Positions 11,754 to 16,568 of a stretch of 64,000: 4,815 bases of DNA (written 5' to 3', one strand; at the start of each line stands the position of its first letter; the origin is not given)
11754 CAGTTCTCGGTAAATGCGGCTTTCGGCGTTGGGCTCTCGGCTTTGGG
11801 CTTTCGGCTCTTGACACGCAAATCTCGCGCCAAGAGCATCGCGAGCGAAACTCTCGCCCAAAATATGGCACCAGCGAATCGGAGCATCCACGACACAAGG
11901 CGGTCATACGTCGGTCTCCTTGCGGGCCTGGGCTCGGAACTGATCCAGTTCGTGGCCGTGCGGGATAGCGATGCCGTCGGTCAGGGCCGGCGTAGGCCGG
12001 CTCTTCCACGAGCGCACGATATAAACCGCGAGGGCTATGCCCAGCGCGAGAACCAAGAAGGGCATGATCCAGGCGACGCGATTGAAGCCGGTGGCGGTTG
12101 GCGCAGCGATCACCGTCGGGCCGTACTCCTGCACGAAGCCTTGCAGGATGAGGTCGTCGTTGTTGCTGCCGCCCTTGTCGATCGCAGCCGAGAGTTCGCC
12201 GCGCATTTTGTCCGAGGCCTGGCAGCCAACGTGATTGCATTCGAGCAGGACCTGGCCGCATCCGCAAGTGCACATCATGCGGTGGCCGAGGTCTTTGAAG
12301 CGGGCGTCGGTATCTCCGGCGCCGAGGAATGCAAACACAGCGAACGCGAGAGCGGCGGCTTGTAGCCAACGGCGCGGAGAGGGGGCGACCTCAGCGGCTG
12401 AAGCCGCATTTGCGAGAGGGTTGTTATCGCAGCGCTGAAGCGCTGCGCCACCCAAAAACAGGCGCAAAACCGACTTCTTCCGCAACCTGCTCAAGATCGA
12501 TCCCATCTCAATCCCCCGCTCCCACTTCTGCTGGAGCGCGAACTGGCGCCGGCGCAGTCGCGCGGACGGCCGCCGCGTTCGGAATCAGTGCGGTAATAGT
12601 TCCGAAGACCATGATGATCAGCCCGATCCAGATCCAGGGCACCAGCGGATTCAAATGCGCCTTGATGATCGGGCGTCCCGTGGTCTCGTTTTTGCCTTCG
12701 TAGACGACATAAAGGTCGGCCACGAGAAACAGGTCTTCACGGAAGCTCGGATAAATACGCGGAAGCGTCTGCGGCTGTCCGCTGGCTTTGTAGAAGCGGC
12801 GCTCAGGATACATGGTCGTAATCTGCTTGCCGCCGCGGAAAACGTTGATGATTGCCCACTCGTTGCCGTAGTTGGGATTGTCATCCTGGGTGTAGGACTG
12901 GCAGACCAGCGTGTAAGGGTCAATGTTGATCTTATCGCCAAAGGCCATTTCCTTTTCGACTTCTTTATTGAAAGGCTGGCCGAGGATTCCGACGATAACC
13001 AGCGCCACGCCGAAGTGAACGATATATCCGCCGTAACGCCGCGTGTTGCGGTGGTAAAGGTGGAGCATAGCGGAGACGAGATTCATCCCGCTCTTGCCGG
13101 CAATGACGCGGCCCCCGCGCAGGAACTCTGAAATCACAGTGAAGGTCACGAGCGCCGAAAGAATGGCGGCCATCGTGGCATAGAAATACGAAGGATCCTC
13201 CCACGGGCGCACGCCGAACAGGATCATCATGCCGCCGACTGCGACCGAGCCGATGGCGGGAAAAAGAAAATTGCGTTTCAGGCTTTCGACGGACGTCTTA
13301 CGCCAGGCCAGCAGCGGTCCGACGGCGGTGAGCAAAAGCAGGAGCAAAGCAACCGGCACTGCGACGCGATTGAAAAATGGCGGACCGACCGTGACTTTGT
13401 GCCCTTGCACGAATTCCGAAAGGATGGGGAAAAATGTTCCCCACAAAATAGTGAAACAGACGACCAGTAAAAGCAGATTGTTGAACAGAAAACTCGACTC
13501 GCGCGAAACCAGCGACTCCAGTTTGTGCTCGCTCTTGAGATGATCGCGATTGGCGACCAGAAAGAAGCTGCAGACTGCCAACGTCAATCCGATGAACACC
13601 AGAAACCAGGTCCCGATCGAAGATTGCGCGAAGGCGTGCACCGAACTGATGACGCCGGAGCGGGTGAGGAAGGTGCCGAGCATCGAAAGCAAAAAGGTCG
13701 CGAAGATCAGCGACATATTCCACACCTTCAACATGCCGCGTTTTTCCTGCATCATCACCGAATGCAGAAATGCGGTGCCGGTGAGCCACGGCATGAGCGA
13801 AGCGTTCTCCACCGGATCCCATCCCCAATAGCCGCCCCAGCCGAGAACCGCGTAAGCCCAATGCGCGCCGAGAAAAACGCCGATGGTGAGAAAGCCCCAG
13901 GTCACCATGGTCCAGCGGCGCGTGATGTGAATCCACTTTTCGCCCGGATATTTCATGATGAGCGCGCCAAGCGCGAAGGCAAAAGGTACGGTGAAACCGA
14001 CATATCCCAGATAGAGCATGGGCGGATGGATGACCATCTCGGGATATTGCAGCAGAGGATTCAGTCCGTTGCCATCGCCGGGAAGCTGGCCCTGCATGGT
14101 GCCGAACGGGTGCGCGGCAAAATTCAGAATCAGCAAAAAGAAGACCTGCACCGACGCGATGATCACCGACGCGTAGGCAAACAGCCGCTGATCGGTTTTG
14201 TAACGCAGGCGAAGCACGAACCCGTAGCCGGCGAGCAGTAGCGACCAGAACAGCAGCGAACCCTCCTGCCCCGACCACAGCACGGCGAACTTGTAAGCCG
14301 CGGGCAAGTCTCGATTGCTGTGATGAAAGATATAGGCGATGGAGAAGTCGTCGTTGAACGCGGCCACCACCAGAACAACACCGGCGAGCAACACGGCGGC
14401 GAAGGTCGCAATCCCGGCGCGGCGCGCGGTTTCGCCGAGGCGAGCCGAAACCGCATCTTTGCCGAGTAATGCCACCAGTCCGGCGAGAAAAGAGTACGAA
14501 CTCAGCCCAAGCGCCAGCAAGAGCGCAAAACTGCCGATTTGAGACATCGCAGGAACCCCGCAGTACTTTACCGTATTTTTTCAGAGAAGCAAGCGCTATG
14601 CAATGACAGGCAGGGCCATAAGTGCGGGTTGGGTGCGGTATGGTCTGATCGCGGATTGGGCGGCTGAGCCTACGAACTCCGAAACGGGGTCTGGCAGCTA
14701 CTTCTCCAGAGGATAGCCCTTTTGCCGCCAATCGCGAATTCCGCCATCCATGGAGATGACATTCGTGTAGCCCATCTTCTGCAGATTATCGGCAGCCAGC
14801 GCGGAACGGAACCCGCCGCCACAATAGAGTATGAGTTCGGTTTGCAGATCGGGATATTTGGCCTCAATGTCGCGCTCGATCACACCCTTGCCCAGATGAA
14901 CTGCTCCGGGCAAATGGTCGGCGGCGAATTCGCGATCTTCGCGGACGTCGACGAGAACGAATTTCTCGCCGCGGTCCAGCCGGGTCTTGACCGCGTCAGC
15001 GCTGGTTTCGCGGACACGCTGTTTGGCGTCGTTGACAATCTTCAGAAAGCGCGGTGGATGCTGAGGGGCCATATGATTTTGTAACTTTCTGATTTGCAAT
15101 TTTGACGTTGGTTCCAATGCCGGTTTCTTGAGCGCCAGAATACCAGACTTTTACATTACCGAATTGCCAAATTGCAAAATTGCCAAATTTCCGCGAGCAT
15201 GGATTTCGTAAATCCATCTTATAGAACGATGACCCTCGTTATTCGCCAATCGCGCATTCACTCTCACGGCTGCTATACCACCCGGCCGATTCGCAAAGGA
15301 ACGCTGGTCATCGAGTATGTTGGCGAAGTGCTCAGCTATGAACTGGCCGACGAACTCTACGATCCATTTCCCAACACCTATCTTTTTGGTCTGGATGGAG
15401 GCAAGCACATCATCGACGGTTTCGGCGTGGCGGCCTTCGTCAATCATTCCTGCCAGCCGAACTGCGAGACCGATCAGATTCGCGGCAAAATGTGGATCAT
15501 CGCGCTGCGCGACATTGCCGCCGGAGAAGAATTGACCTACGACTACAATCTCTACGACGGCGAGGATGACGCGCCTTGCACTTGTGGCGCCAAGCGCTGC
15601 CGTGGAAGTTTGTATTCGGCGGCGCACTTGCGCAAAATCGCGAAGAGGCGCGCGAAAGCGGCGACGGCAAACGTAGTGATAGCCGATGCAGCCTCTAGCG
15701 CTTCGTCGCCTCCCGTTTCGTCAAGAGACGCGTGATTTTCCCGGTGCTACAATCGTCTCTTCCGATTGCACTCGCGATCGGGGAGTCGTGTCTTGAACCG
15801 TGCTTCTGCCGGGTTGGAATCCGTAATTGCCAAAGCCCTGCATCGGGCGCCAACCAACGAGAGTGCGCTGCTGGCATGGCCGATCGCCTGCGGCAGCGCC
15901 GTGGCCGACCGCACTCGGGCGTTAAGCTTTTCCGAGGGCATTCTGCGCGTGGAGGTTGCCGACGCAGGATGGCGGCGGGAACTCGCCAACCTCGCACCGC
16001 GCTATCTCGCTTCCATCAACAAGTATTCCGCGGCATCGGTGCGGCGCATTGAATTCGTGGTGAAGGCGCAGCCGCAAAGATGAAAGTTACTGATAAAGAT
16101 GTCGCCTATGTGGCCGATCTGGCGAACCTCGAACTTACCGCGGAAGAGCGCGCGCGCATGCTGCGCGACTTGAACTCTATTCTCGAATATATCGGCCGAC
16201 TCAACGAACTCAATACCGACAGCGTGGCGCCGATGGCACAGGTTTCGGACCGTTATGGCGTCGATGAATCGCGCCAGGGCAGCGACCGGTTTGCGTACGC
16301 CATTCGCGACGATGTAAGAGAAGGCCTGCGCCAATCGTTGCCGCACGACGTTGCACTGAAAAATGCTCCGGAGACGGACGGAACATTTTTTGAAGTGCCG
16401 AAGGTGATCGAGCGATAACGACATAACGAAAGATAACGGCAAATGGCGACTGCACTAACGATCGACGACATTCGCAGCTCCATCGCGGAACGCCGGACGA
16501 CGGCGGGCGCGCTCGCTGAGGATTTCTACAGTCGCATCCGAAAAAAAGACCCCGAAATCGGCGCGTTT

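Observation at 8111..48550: Family of intergenic hairpins whose arms are tandem 7-8-nt arrays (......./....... plus locus-specific units), oriented relative to the downstream start codon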

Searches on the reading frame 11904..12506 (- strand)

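Call 22: search_protein_families(library=pfam, proteins=[window:11904-12506:-])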
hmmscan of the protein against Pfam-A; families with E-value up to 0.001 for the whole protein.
window:11904-12506:- (200 aa): 1 family
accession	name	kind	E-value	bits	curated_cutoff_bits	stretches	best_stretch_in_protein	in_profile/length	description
PF03918.19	CcmH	-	1.3e-15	57.3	25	1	65-172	24-126/143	Cytochrome C biogenesis protein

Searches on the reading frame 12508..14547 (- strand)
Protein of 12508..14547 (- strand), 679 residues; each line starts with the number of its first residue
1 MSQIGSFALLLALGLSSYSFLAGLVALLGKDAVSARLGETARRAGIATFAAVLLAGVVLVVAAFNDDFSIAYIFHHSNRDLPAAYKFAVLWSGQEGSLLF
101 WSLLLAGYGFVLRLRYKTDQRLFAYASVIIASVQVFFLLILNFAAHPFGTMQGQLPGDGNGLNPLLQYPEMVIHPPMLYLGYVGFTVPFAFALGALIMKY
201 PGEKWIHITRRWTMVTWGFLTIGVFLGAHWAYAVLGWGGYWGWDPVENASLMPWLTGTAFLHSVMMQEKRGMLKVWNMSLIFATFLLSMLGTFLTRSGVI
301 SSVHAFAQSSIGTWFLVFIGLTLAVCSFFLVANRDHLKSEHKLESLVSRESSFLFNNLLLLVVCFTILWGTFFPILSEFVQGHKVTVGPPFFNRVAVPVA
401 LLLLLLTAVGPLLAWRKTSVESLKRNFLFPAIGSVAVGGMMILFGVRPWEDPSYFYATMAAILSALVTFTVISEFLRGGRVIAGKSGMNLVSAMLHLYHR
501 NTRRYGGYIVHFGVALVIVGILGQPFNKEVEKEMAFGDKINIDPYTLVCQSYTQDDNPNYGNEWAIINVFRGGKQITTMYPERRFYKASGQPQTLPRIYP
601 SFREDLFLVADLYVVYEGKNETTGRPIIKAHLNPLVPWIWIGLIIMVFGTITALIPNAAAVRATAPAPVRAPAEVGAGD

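Call 25: search_protein_families(library=pfam, proteins=[window:12508-14547:-])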
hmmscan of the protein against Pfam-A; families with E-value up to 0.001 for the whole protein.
window:12508-14547:- (679 aa): 2 families
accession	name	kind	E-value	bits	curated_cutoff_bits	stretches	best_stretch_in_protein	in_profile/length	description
PF16327.10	CcmF_C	-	1.1e-63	215.8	28.7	1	326-654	10-320/323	Cytochrome c-type biogenesis protein CcmF C-terminal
PF01578.25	Cytochrom_C_asm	-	2e-39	135.9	29.9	1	91-297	1-206/212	Cytochrome C assembly protein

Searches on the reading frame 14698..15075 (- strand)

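Call 25: search_protein_families(library=pfam, proteins=[window:14698-15075:-])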
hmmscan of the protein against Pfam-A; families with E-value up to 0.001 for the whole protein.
window:14698-15075:- (125 aa): 1 family
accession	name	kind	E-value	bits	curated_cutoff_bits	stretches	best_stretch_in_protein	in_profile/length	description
PF00581.25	Rhodanese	-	7.1e-21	75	22.2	1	25-118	1-101/102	Rhodanese-like domain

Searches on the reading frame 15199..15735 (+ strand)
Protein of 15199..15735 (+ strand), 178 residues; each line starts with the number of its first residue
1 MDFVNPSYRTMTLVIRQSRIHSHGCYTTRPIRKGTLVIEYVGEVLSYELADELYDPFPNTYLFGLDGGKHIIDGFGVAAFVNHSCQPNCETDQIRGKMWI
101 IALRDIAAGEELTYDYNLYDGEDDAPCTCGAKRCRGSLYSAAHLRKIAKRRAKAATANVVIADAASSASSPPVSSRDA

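Call 25: search_protein_families(library=pfam, proteins=[window:15199-15735:+])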
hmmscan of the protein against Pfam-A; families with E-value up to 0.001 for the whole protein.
window:15199-15735:+ (178 aa): 1 family
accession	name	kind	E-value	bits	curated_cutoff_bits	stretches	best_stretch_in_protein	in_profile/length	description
PF00856.33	SET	-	1e-21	77.8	22.4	1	24-117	3-105/105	SET domain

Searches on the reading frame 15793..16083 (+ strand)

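Call 96: search_protein_families(library=pfam, proteins=[window:15793-16083:+], max_evalue=0.00001)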
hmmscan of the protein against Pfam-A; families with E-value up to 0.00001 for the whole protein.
window:15793-16083:+ (96 aa): 1 family
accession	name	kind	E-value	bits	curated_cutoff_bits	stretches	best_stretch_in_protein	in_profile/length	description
PF05258.17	DciA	-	6.3e-13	49.2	24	1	14-88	13-89/89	Dna[CI] antecedent, DciA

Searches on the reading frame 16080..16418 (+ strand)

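Call 96: search_protein_families(library=pfam, proteins=[window:16080-16418:+], max_evalue=0.00001)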
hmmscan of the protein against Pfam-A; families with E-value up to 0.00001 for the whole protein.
window:16080-16418:+ (112 aa): 1 family
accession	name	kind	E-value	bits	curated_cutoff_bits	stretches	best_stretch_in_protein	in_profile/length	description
PF02686.20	GatC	-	2.6e-17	63.2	23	1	19-106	1-66/66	Glu-tRNAGln amidotransferase C subunit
